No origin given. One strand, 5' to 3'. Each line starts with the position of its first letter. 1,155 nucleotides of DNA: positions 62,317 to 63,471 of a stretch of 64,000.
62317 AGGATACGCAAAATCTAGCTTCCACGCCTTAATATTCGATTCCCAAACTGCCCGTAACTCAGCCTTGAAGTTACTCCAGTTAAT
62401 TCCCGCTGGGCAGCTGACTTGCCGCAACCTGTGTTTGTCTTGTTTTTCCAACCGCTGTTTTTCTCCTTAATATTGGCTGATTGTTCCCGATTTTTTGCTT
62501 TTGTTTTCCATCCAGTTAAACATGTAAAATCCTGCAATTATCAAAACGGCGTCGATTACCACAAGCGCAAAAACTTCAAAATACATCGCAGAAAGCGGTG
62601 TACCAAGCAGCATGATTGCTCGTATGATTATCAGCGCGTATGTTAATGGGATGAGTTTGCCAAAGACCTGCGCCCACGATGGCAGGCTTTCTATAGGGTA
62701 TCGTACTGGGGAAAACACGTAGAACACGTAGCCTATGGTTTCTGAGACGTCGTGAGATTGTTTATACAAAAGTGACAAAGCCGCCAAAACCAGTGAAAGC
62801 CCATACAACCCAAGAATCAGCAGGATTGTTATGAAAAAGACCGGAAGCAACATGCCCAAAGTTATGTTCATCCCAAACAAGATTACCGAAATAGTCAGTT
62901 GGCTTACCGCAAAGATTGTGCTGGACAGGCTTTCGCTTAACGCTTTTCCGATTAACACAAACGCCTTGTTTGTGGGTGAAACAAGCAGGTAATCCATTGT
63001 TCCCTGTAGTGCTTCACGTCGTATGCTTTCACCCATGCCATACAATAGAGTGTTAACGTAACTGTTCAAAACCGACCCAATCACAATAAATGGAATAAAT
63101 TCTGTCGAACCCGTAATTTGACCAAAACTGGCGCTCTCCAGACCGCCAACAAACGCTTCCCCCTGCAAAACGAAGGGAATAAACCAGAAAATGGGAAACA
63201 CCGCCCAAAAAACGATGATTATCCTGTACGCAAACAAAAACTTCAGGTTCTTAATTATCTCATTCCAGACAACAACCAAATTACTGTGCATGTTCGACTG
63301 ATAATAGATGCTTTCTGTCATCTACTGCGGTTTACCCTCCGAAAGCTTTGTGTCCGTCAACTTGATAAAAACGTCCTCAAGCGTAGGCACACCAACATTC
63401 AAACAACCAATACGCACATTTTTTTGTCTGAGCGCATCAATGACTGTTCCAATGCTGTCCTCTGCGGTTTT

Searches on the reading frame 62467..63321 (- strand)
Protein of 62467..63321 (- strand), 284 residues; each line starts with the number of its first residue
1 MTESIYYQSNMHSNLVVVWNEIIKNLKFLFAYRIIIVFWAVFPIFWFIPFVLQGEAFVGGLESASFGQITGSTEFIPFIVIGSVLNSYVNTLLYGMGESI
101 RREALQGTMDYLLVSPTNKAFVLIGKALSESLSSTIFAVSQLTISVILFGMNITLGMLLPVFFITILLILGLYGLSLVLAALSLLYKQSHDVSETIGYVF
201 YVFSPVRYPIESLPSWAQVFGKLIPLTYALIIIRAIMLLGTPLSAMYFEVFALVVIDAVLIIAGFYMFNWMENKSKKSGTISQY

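Call 61: find_encoding_contigs(protein=window:62467-63321:-, flank=10000, max_places=2)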
Protein window:62467-63321:- (284 aa): no gene with exactly this product is on record in the collection.
